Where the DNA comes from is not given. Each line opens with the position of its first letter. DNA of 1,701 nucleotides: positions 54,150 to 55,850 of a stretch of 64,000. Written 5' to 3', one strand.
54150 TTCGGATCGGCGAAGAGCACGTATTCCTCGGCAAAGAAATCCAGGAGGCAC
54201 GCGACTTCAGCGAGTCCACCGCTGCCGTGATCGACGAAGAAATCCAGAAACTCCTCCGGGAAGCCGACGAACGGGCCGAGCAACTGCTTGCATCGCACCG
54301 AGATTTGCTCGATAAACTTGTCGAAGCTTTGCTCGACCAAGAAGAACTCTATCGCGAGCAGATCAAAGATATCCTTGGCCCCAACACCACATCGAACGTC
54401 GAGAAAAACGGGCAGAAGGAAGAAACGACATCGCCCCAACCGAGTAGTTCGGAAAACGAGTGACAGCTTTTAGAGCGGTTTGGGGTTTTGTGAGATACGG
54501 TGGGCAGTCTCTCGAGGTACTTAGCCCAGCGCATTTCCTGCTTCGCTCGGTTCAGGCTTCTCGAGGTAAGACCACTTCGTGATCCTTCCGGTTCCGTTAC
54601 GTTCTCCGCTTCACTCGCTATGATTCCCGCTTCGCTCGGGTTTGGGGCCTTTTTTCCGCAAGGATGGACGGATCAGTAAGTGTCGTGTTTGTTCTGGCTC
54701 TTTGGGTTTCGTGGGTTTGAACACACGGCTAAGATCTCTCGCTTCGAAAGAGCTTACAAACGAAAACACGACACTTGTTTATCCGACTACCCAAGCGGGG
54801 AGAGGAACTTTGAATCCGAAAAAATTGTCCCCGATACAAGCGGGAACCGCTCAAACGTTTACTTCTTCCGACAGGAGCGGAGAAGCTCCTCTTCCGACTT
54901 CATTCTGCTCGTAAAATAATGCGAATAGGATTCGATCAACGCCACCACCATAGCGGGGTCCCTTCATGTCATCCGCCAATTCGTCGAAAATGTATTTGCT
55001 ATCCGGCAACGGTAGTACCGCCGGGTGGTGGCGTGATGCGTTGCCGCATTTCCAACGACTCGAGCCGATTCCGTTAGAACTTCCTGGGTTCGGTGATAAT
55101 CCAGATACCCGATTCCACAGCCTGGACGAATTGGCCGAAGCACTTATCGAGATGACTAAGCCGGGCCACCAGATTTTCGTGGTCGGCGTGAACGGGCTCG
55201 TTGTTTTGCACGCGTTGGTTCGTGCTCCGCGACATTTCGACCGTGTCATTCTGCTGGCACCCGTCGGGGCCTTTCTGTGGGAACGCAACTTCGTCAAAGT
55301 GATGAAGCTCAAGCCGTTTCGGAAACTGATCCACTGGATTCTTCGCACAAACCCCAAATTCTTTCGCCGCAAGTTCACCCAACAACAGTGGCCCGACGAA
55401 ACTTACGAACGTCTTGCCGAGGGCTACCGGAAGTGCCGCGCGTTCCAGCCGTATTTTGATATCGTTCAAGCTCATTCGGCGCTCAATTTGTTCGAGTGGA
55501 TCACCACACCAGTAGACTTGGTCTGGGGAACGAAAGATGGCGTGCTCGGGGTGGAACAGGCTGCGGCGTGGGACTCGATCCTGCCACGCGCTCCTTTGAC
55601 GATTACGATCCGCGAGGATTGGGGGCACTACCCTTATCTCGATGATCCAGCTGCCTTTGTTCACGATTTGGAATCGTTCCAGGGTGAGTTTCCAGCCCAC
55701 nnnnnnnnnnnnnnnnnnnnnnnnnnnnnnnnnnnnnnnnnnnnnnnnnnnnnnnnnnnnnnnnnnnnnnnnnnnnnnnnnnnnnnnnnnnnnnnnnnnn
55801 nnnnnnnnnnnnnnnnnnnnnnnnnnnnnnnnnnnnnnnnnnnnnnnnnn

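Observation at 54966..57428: α/β-hydrolase-like domain fused to a PEP-synthase / rifampin-phosphotransferase-like kinase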

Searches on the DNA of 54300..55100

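Call 88: search_rna_families(source=window, start=54300, end=55100, threshold=evalue, max_evalue=1)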
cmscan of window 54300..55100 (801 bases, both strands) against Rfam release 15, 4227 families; matches with E-value up to 1: 2.
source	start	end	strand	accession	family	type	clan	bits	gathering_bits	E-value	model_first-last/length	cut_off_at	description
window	54662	54792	+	RF03879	mir-2831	Gene; miRNA;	-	24.6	90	0.023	1-75/75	no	mir-2831 microRNA precursor family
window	54661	54793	+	RF04120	MIR5998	Gene; miRNA;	-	23.8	180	0.0099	1-173/173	no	MIR5998 microRNA precursor family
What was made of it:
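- Tried and rejected: Rfam gave only sub-threshold miRNA-precursor hits to a long hairpin (call 88).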

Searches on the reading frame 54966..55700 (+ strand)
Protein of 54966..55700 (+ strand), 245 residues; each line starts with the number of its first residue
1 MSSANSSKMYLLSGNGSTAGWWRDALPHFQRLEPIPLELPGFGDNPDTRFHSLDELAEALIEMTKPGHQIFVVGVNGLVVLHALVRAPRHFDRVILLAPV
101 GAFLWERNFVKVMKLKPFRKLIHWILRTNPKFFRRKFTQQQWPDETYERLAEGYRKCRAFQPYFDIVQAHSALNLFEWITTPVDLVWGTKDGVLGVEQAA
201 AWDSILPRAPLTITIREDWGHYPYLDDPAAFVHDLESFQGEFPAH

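Call 39: search_solved_structures(query=window:54966-55700:+, max_evalue=1, show_alignments=4)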
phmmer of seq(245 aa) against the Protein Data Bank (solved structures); distinct sequences matched with E-value up to 1: 18.
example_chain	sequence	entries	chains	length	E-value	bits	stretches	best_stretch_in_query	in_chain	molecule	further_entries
6i8w_A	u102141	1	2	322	7.3e-07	32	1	8-237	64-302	Alpha/beta fold hydrolase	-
4i3f_A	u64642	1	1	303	0.012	18.2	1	10-102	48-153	serine hydrolase CCSP0084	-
1r3d_A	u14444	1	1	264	0.015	17.9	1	11-86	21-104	conserved hypothetical protein VC1974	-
1c4x_A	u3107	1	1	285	0.035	16.6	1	20-126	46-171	PROTEIN (2-HYDROXY-6-OXO-6-PHENYLHEXA-2,4-DIENOATE HYDROLASE)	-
27ct_A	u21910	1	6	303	0.036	16.6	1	7-106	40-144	RPA1511_2297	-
5jd6_A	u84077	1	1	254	0.037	16.6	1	130-232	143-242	MGS-MChE2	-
6k5e_A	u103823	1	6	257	0.039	16.5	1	9-235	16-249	Pimeloyl-[acyl-carrier protein] methyl ester esterase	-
3bdi_A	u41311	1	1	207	0.1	15.1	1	183-233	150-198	Uncharacterized protein Ta0194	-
7yii_A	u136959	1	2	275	0.12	14.9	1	174-238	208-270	Non-heme haloperoxidase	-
8dq4_A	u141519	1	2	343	0.13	14.8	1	163-224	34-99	Ribonucleoside-diphosphate reductase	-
4opm_A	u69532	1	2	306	0.15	14.6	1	129-228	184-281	Lipase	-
4rnc_A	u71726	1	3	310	0.21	14.1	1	175-238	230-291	Esterase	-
6cwp_A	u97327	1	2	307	0.29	13.6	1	163-224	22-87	Ribonucleotide reductase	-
6cwq_A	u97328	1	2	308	0.3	13.6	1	163-224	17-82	Ribonucleotide reductase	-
4x00_A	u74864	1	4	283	0.31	13.6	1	180-238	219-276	Putative hydrolase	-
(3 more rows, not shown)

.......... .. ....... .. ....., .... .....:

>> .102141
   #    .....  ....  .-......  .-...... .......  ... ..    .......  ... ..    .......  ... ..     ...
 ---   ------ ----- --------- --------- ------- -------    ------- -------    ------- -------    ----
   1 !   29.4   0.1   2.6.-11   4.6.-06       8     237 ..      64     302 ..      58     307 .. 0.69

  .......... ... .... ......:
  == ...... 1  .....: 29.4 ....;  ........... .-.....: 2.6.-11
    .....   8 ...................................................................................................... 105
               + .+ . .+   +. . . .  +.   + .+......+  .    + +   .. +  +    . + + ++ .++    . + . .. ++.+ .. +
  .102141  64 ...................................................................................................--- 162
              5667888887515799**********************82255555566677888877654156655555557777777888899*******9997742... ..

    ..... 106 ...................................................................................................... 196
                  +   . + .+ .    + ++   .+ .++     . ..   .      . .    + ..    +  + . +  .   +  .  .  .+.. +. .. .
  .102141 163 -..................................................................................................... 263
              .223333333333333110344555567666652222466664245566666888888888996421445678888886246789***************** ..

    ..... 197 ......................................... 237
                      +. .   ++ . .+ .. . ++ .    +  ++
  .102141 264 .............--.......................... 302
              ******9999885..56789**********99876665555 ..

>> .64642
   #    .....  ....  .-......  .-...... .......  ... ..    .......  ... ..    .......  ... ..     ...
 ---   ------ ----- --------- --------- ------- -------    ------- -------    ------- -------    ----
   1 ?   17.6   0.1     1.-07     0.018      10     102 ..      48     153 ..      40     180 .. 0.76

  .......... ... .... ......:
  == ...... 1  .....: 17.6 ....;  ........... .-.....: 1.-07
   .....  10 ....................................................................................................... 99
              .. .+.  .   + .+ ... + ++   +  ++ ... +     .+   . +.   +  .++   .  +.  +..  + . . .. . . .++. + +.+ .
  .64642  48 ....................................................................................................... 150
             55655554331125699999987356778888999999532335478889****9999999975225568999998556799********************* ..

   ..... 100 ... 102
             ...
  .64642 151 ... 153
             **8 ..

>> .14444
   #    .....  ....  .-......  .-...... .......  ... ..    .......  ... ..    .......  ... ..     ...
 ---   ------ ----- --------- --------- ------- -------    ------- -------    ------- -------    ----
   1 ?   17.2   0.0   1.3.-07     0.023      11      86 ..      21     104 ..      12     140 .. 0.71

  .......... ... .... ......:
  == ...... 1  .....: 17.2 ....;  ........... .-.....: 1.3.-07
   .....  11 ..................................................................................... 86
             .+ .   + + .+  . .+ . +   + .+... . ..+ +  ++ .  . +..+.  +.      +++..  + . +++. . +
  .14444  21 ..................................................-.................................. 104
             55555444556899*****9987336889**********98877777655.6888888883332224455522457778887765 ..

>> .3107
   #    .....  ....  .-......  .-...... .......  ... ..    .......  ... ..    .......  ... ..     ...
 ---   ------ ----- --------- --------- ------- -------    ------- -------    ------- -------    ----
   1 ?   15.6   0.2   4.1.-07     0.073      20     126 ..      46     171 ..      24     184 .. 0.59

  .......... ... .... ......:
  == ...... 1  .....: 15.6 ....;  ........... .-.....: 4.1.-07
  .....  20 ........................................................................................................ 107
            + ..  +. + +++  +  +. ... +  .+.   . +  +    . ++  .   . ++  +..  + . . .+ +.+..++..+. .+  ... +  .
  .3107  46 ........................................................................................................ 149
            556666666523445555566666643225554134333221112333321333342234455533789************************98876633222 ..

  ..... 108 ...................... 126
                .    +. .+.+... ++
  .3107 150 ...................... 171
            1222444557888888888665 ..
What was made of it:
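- Tried and rejected: The results were mutually inconsistent: PlaF put Ser137 on Gly77, while others deleted 'NS' (call 39).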
